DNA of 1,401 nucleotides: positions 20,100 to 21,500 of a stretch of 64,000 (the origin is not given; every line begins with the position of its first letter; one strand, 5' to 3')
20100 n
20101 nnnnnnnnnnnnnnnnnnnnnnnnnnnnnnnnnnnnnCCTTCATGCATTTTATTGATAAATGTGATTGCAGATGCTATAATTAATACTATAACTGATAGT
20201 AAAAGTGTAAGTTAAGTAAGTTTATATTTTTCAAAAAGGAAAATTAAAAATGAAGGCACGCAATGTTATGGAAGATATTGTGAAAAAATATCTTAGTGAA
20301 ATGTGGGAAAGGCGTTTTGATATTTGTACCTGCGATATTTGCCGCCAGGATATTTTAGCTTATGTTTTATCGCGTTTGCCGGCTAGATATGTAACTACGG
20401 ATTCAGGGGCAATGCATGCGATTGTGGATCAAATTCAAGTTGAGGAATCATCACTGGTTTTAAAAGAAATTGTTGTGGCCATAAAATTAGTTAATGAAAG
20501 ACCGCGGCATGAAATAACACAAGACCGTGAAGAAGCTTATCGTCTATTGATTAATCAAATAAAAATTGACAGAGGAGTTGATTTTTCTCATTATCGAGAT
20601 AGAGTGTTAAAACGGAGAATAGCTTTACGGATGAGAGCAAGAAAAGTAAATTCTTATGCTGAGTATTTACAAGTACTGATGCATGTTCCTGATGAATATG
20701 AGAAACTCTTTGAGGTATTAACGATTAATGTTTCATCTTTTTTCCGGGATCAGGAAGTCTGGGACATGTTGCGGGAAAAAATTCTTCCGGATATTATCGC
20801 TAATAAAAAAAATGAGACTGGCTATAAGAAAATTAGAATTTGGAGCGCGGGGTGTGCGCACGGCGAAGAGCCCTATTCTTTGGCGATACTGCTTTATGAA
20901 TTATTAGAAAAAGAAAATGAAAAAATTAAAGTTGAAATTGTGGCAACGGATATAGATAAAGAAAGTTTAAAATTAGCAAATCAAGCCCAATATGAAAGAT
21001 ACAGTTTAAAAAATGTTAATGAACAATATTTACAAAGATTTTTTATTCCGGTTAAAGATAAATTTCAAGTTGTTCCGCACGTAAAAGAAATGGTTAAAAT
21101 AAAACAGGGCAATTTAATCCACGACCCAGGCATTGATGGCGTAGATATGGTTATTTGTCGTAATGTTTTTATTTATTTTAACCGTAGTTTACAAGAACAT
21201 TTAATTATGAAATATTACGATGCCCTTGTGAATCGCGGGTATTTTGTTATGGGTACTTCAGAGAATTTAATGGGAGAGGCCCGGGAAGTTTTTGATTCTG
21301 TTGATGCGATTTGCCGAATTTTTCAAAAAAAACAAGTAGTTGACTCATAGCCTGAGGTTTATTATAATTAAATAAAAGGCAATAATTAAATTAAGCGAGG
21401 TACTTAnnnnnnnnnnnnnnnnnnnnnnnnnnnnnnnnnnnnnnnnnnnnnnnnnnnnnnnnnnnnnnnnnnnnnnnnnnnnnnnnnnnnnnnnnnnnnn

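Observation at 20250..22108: ComFB-CheR fusion next to a membrane-anchored PilZ protein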

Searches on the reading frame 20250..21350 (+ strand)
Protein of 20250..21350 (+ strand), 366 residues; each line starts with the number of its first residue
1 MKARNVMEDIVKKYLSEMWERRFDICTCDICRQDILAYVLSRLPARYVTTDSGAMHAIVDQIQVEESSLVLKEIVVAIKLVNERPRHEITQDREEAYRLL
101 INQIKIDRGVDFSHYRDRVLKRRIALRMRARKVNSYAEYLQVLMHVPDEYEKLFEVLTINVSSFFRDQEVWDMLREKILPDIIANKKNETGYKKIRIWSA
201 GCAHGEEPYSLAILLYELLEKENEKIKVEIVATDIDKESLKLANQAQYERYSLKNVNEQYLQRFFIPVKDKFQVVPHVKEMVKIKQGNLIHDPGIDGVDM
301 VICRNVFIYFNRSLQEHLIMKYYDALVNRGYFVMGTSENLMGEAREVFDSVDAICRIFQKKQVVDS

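Call 3: search_protein_families(library=pfam, proteins=[window:20250-21350:+], max_evalue=1)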
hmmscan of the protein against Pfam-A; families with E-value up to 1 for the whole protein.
window:20250-21350:+ (366 aa): 6 families
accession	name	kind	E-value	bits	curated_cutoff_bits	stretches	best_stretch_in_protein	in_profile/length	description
PF01739.24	CheR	-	2.2e-51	174.5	27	1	160-352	1-190/195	CheR methyltransferase, SAM binding domain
PF10719.14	ComFB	-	4.8e-19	68.6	25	1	4-85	1-83/83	Late competence development protein ComFB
PF03705.20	CheR_N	-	1.9e-11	43.9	27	1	96-145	2-51/53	CheR methyltransferase, all-alpha domain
PF08242.18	Methyltransf_12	-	0.0028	18.8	30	1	223-331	18-97/98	Methyltransferase domain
PF13847.12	Methyltransf_31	-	0.0062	16.7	27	1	200-269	10-71/145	Methyltransferase domain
PF16117.10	DUF4833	-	0.093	13.3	23.1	1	221-280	62-121/138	Domain of unknown function (DUF4833)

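Call 4: search_protein_families(library=ncbifam, proteins=[window:20250-21350:+], max_evalue=1)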
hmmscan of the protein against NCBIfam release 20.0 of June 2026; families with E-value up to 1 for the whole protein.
window:20250-21350:+ (366 aa): 2 families
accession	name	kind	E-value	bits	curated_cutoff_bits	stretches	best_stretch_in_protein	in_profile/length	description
NF007902.0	PRK10611.1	equivalog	4.3e-34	118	435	1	110-346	40-272/287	protein-glutamate O-methyltransferase CheR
NF052654.1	CmpProtComFBBac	equivalog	3.6e-09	36.6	120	1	5-85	4-84/84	late competence protein ComFB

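Call 5: find_homologous_proteins(query=window:20250-21347:+)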
Query window:20250-21347:+ (366 aa): 4171 proteins with E <= 0.001 among 5848 candidates; the best 120 are listed.
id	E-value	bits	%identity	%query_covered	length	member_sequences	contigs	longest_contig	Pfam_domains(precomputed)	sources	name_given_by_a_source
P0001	1.7e-238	809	100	100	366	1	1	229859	PF03705.21,PF10719.15,PF01739.25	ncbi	ncbi:MAG: CheR family methyltransferase [Candidatus Omnitrophota bacterium]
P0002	2.1e-171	588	71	99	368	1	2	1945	PF03705.21,PF10719.15,PF01739.25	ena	-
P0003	2.2e-169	581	71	98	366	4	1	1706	PF03705.21,PF10719.15,PF01739.25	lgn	-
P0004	2.5e-168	578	69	98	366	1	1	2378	PF03705.21,PF10719.15,PF01739.25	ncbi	-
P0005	2.3e-167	575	69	98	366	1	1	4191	PF03705.21,PF10719.15,PF01739.25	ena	-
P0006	1.7e-166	572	69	98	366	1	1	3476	PF03705.21,PF10719.15,PF01739.25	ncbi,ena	-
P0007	3.7e-163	561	69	98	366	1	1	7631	PF03705.21,PF10719.15,PF01739.25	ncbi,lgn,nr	ncbi:MAG: late competence development ComFB family protein [Candidatus Omnitrophica bacterium]|nr:la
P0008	8.3e-163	560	68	98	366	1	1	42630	PF03705.21,PF10719.15,PF01739.25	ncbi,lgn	ncbi:MAG: CheR family methyltransferase [Candidatus Omnitrophota bacterium]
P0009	5.5e-162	557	67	98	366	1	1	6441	PF03705.21,PF10719.15,PF01739.25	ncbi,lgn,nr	ncbi:MAG: late competence development ComFB family protein [Candidatus Omnitrophica bacterium]|nr:la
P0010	6.8e-162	557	67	98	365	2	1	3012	PF03705.21,PF10719.15,PF01739.25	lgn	-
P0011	1.0e-161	556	68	98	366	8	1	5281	PF03705.21,PF10719.15,PF01739.25,PF08242.19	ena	-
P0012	8.1e-160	550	67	98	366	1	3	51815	PF03705.21,PF10719.15,PF01739.25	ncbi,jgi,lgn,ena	-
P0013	1.4e-159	549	67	98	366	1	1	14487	PF03705.21,PF10719.15,PF01739.25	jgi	-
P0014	5.2e-159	547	67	100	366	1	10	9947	PF03705.21,PF10719.15,PF01739.25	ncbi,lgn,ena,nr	ncbi:MAG: late competence development ComFB family protein [Candidatus Omnitrophica bacterium]|nr:la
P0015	1.7e-157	542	68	98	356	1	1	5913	PF03705.21,PF10719.15,PF01739.25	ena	-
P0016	4.6e-157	541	65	99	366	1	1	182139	PF03705.21,PF10719.15,PF01739.25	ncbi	ncbi:MAG: CheR family methyltransferase [Candidatus Omnitrophota bacterium]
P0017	1.8e-155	536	66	98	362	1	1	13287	PF03705.21,PF10719.15,PF01739.25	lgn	-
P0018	2.3e-155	535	65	98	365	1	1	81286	PF03705.21,PF10719.15,PF01739.25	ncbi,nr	ncbi:MAG: late competence development ComFB family protein [Candidatus Omnitrophica bacterium]|nr:la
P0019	2.3e-155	535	65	98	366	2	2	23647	PF03705.21,PF10719.15,PF01739.25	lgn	-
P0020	4.1e-155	534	65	98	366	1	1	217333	PF03705.21,PF10719.15,PF01739.25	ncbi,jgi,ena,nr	ncbi:MAG: late competence development ComFB family protein [Candidatus Omnitrophica bacterium]|nr:la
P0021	6.1e-155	534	63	98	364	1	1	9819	PF03705.21,PF10719.15,PF01739.25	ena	-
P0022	1.4e-150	520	65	99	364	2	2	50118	PF03705.21,PF10719.15,PF01739.25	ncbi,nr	ncbi:MAG: late competence development ComFB family protein [Candidatus Omnitrophica bacterium]|nr:la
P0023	2.0e-150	519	63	98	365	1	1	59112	PF03705.21,PF10719.15,PF01739.25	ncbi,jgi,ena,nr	ncbi:MAG: late competence development ComFB family protein [Candidatus Omnitrophica bacterium]|nr:la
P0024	1.4e-149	516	63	99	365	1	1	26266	PF03705.21,PF10719.15,PF01739.25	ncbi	-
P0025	4.9e-147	508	63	97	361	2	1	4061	PF03705.21,PF10719.15,PF01739.25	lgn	-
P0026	9.0e-144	497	61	98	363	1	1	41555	PF03705.21,PF10719.15,PF01739.25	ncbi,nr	ncbi:MAG: late competence development ComFB family protein [Candidatus Omnitrophica bacterium]|nr:la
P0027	1.5e-140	487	62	94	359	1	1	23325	PF03705.21,PF10719.15,PF01739.25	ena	-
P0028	4.6e-131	455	57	98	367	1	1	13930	PF03705.21,PF10719.15,PF01739.25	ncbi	-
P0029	6.1e-125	435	54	97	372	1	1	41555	PF03705.21,PF10719.15,PF01739.25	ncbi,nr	ncbi:MAG: late competence development ComFB family protein [Candidatus Omnitrophica bacterium]|nr:la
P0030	9.6e-113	395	51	99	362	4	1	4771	PF03705.21,PF10719.15,PF01739.25,PF08242.19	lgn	-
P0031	1.4e-112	395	49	98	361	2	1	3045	PF03705.21,PF10719.15,PF01739.25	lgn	-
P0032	1.7e-112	394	48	98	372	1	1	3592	PF03705.21,PF10719.15,PF01739.25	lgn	-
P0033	7.6e-112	392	50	98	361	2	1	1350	PF03705.21,PF10719.15,PF01739.25,PF08242.19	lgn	-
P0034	1.4e-111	391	49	98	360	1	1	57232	PF03705.21,PF10719.15,PF01739.25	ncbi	ncbi:CheR family methyltransferase [Candidatus Omnitrophota bacterium]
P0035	1.5e-111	391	49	98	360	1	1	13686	PF03705.21,PF10719.15,PF01739.25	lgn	-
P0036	2.0e-111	391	50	98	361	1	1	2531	PF03705.21,PF10719.15,PF01739.25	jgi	jgi:chemotaxis protein methyltransferase CheR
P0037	3.9e-111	390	49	98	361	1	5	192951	PF03705.21,PF10719.15,PF01739.25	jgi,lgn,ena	-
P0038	6.0e-110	386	48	98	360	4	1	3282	PF03705.21,PF10719.15,PF01739.25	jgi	-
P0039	1.0e-109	385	48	98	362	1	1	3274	PF03705.21,PF10719.15,PF01739.25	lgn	-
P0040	2.1e-109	384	49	98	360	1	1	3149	PF03705.21,PF10719.15,PF01739.25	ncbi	ncbi:MAG: CheR family methyltransferase [Candidatus Omnitrophota bacterium]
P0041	5.2e-109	383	47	98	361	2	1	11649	PF03705.21,PF10719.15,PF01739.25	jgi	jgi:chemotaxis protein methyltransferase CheR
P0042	8.3e-109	382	49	98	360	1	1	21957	PF13847.13,PF03705.21,PF10719.15,PF01739.25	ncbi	ncbi:MAG: CheR family methyltransferase [Candidatus Omnitrophota bacterium]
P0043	8.5e-109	382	48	98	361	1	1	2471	PF03705.21,PF10719.15,PF01739.25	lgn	-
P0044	9.6e-109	382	49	98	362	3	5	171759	PF03705.21,PF10719.15,PF01739.25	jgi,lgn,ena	jgi:chemotaxis methyl-accepting protein methylase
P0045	1.3e-108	382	47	98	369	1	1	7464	PF03705.21,PF10719.15,PF01739.25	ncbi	-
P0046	1.3e-108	381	47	98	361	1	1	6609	PF03705.21,PF10719.15,PF01739.25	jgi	jgi:chemotaxis protein methyltransferase CheR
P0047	2.1e-108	381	46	98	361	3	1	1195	PF03705.21,PF10719.15,PF01739.25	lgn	-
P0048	3.3e-108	380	49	98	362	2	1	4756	PF03705.21,PF10719.15,PF01739.25,PF08242.19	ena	-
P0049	8.4e-108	379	48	98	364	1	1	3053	PF03705.21,PF10719.15,PF01739.25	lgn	-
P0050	1.1e-107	378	49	99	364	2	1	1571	PF03705.21,PF10719.15,PF01739.25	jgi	jgi:chemotaxis methyl-accepting protein methylase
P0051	1.8e-107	378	48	98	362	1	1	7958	PF03705.21,PF10719.15,PF01739.25,PF08242.19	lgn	-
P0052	2.3e-107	377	48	98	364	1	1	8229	PF03705.21,PF10719.15,PF01739.25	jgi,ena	-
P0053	5.2e-107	376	47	98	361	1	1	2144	PF03705.21,PF10719.15,PF01739.25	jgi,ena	-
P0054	5.3e-107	376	47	99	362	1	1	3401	PF03705.21,PF10719.15,PF01739.25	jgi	jgi:chemotaxis protein methyltransferase CheR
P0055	1.2e-106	375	47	98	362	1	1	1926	PF03705.21,PF10719.15,PF01739.25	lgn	-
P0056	1.4e-106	375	47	99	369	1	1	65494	PF03705.21,PF10719.15,PF01739.25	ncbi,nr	ncbi:MAG: late competence development ComFB family protein [Candidatus Omnitrophica bacterium]|nr:la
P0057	3.4e-106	374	47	98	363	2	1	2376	PF03705.21,PF10719.15,PF01739.25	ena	-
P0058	4.4e-106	373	47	99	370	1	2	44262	PF03705.21,PF10719.15,PF01739.25,PF08242.19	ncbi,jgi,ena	-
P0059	4.5e-106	373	46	98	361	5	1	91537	PF03705.21,PF10719.15,PF01739.25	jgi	jgi:chemotaxis protein methyltransferase CheR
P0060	5.3e-106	373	47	98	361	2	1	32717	PF03705.21,PF10719.15,PF01739.25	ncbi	ncbi:MAG: CheR family methyltransferase [Candidatus Omnitrophota bacterium]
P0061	5.7e-106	373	46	98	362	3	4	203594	PF03705.21,PF10719.15,PF01739.25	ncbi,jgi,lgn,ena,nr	ncbi:MAG: late competence development ComFB family protein [Candidatus Omnitrophica bacterium]|jgi:c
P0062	6.5e-106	373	48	99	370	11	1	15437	PF03705.21,PF10719.15,PF01739.25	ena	-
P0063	8.8e-106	372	48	98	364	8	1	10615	PF03705.21,PF10719.15,PF01739.25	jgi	jgi:chemotaxis methyl-accepting protein methylase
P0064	1.1e-105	372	46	98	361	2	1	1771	PF03705.21,PF10719.15,PF01739.25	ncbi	-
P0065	1.1e-105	372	46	98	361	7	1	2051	PF03705.21,PF10719.15,PF01739.25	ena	-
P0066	1.2e-105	372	47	98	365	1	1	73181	PF03705.21,PF13649.13,PF10719.15,PF01739.25,PF08241.19,PF08242.19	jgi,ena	-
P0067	1.2e-105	372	45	99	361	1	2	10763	PF03705.21,PF10719.15,PF01739.25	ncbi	-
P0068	1.2e-105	372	47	99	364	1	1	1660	PF03705.21,PF10719.15,PF01739.25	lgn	-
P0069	1.5e-105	371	48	98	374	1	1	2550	PF03705.21,PF10719.15,PF01739.25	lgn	-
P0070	2.5e-105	371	47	98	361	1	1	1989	PF03705.21,PF10719.15,PF01739.25,PF08242.19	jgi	jgi:chemotaxis protein methyltransferase CheR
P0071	3.1e-105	370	47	99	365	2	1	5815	PF03705.21,PF10719.15,PF01739.25,PF08241.19,PF08242.19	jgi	jgi:chemotaxis protein methyltransferase CheR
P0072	5.0e-105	370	46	98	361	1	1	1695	PF03705.21,PF10719.15,PF01739.25,PF08242.19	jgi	jgi:chemotaxis protein methyltransferase CheR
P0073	5.5e-105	370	46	99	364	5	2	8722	PF03705.21,PF10719.15,PF01739.25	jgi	-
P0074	8.2e-105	369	47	98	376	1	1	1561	PF03705.21,PF10719.15,PF01739.25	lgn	-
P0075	1.0e-104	369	47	98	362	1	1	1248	PF03705.21,PF10719.15,PF01739.25,PF08242.19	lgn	-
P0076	1.5e-104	368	48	98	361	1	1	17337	PF03705.21,PF10719.15,PF01739.25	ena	-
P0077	2.0e-104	368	45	98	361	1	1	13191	PF03705.21,PF10719.15,PF01739.25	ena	-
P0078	2.3e-104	368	47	99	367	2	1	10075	PF03705.21,PF10719.15,PF01739.25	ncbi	-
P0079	2.9e-104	367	47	98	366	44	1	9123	PF03705.21,PF10719.15,PF01739.25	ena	-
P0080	4.2e-104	367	45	98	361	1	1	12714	PF03705.21,PF10719.15,PF01739.25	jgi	jgi:chemotaxis protein methyltransferase CheR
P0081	5.1e-104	366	46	98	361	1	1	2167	PF03705.21,PF10719.15,PF01739.25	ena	-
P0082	7.2e-104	366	46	98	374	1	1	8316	PF03705.21,PF10719.15,PF01739.25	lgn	-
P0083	9.3e-104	366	46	98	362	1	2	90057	PF03705.21,PF10719.15,PF01739.25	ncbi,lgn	-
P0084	1.1e-103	365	48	98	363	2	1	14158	PF03705.21,PF10719.15,PF01739.25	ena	-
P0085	1.2e-103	365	46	98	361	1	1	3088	PF03705.21,PF10719.15,PF01739.25,PF08242.19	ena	-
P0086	1.8e-103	365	45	98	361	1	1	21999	PF03705.21,PF10719.15,PF01739.25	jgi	jgi:chemotaxis protein methyltransferase CheR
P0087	1.8e-103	365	48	98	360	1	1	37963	PF03705.21,PF10719.15,PF01739.25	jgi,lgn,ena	-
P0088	1.9e-103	364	46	98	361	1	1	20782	PF03705.21,PF10719.15,PF01739.25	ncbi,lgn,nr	ncbi:MAG: late competence development ComFB family protein [Candidatus Omnitrophica bacterium]|nr:la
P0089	3.1e-103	364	45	98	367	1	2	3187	PF03705.21,PF10719.15,PF01739.25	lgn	-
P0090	3.9e-103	363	48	98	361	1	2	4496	PF03705.21,PF10719.15,PF01739.25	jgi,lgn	jgi:chemotaxis protein methyltransferase CheR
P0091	4.6e-103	363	46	98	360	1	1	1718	PF03705.21,PF10719.15,PF01739.25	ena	-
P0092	8.4e-103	362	45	98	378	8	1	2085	PF03705.21,PF10719.15,PF01739.25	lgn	-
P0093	8.5e-103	362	46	98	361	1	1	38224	PF03705.21,PF10719.15,PF01739.25,PF08242.19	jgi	jgi:chemotaxis protein methyltransferase CheR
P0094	8.7e-103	362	45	98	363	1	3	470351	PF03705.21,PF10719.15,PF01739.25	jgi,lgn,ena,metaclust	metaclust:\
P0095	1.6e-102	361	46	98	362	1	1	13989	PF03705.21,PF10719.15,PF01739.25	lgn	-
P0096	3.0e-102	361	46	98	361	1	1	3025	PF03705.21,PF10719.15,PF01739.25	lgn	-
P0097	3.5e-102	360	44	98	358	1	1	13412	PF03705.21,PF10719.15,PF01739.25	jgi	jgi:chemotaxis methyl-accepting protein methylase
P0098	6.2e-102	360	45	98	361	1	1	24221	PF03705.21,PF10719.15,PF01739.25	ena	-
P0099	9.3e-102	359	46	98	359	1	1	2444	PF03705.21,PF10719.15,PF01739.25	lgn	-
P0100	1.1e-101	359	47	98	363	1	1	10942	PF03705.21,PF10719.15,PF01739.25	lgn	-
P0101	2.9e-101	357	47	98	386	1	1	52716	PF03705.21,PF10719.15,PF01739.25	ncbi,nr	ncbi:MAG: late competence development ComFB family protein [Candidatus Omnitrophica bacterium]|nr:la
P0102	3.9e-101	357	44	99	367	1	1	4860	PF03705.21,PF10719.15,PF01739.25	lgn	-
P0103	3.9e-100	354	43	99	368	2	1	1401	PF03705.21,PF10719.15,PF01739.25,PF08242.19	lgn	-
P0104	2.6e-98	348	45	99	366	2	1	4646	PF03705.21,PF10719.15,PF01739.25,PF08242.19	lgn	-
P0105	4.4e-98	347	44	98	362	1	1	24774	PF03705.21,PF10719.15,PF01739.25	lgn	-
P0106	6.1e-98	346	41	98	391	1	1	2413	PF03705.21,PF10719.15,PF01739.25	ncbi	-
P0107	4.3e-97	344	45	99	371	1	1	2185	PF03705.21,PF10719.15,PF01739.25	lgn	-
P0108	1.4e-96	342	45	99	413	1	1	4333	PF03705.21,PF10719.15,PF01739.25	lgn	-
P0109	1.5e-96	342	46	99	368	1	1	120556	PF03705.21,PF10719.15,PF01739.25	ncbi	ncbi:MAG: CheR family methyltransferase [bacterium]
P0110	6.2e-96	340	44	98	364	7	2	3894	PF03705.21,PF10719.15,PF01739.25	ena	-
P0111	1.2e-95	339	43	98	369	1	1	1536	PF03705.21,PF10719.15,PF01739.25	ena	-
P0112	1.8e-94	335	42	98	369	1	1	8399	PF03705.21,PF10719.15,PF01739.25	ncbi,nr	ncbi:MAG: late competence development ComFB family protein [Candidatus Omnitrophica bacterium]|nr:la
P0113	3.3e-94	334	44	99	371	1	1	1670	PF03705.21,PF10719.15,PF01739.25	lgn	-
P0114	4.1e-94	334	44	98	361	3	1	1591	PF03705.21,PF10719.15,PF01739.25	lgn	-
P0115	5.6e-94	333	47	98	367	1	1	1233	PF03705.21,PF10719.15,PF01739.25,PF08242.19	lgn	-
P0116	6.1e-94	333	43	98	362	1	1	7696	PF03705.21,PF10719.15,PF01739.25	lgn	-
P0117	9.2e-94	333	44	99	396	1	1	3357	PF03705.21,PF10719.15,PF01739.25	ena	-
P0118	2.2e-93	331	44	99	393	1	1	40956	PF03705.21,PF10719.15,PF01739.25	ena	-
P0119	9.9e-92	326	46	89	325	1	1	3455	PF03705.21,PF10719.15,PF01739.25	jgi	jgi:chemotaxis protein methyltransferase CheR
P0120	1.2e-91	326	43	98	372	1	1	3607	PF03705.21,PF10719.15,PF01739.25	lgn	-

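Call 14: find_encoding_contigs(protein=P0016, flank=8000, max_places=2)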
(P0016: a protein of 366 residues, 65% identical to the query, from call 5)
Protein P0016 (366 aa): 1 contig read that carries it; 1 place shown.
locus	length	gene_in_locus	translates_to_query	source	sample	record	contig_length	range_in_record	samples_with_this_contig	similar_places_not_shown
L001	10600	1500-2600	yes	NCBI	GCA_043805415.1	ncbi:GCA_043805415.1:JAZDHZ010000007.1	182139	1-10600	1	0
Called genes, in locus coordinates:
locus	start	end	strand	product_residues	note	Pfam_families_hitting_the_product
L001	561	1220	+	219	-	-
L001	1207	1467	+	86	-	PF10719:ComFB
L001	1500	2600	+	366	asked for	PF10719:ComFB, PF03705:CheR_N, PF01739:CheR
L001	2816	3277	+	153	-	PF00583:Acetyltransf_1 (weak)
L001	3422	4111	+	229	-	PF07238:PilZ (weak)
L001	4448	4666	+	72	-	-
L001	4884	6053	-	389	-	PF14294:DUF4372, PF01609:DDE_Tnp_1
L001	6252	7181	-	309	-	PF01479:S4 (weak), PF00849:PseudoU_synth_2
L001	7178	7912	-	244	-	PF01790:LGT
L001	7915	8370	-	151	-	PF01252:Peptidase_A8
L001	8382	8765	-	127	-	PF01258:zf-dskA_traR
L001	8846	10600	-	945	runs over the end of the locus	PF00133:tRNA-synt_1, PF09334:tRNA-synt_1g, PF01406:tRNA-synt_1e (weak), PF01921:tRNA-synt_1f (weak), PF09334:tRNA-synt_1g, PF08264:Anticodon_1, PF06827:zf-FPG_IleRS (weak)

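Call 15: find_encoding_contigs(protein=P0037, flank=8000, max_places=2)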
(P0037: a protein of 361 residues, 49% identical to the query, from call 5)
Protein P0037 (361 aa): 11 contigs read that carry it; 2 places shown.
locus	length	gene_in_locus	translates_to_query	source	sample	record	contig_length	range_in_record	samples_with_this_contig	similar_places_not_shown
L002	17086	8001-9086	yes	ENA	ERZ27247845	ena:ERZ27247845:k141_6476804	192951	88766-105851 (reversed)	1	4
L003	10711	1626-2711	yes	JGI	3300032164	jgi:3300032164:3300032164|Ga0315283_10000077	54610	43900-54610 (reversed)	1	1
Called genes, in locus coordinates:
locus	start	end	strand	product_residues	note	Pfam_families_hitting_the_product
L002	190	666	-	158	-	-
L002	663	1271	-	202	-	-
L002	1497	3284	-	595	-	PF11104:PilM_2, PF06723:MreB_Mbl (faint), PF14450:FtsA, PF05137:PilN (weak)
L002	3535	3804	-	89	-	-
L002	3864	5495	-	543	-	-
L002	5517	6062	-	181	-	PF07963:N_methyl (weak)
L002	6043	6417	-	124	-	PF05635:23S_rRNA_IVP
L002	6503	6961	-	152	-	-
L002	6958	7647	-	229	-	PF00376:MerR, PF12728:HTH_17, PF13411:MerR_1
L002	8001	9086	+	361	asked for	PF10719:ComFB, PF03705:CheR_N, PF01739:CheR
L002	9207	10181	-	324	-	PF04392:ABC_sub_bind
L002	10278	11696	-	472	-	PF13372:Alginate_exp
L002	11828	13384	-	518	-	PF00672:HAMP (weak), PF00015:MCPsignal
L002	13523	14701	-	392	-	PF13433:Peripla_BP_5 (faint), PF13458:Peripla_BP_6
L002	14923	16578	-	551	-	-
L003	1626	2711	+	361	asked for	PF10719:ComFB, PF03705:CheR_N, PF01739:CheR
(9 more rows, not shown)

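Call 16: find_encoding_contigs(protein=P0094, flank=8000, max_places=2)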
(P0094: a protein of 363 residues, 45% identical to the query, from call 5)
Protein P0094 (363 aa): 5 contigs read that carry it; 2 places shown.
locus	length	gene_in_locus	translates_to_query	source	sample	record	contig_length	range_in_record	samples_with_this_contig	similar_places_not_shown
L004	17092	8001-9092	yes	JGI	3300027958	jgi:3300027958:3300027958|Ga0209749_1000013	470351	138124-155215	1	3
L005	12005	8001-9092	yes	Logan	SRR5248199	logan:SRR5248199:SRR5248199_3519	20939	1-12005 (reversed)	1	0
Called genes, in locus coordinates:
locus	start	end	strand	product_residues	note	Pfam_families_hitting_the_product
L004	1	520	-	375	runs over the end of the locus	PF08614:ATG16 (weak)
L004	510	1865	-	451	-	PF16344:FecR_C, PF21305:type_II_gspD_N0, PF07660:STN, PF03958:Secretin_N, PF00263:Secretin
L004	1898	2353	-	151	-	-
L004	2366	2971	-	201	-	PF04350:PilO (weak)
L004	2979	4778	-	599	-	PF11104:PilM_2, PF14450:FtsA (weak), PF05137:PilN (faint)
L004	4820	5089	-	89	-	-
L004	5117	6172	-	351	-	PF23981:DUF7305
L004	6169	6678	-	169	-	PF07963:N_methyl (weak)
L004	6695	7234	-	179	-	-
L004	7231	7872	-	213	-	PF00376:MerR, PF13411:MerR_1, PF07963:N_methyl (weak)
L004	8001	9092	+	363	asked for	PF10719:ComFB, PF03705:CheR_N, PF01739:CheR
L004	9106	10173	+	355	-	PF03705:CheR_N, PF01739:CheR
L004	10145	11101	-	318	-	PF00106:adh_short, PF01073:3Beta_HSD, PF01370:Epimerase, PF02719:Polysacc_synt_2, PF04321:RmlD_sub_bind, PF05368:NmrA, PF13460:NAD_binding_10, PF16363:GDP_Man_Dehyd, +2 more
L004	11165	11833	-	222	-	PF01895:PhoU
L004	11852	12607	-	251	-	PF02463:SMC_N (faint), PF13175:AAA_15 (faint), PF00005:ABC_tran, PF13304:AAA_21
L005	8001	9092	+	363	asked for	PF10719:ComFB, PF03705:CheR_N, PF01739:CheR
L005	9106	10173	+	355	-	PF03705:CheR_N, PF01739:CheR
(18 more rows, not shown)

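Call 17: find_encoding_contigs(protein=window:20250-21347:+, flank=10000, max_places=1)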
Protein window:20250-21347:+ (366 aa): no gene with exactly this product is on record in the collection.
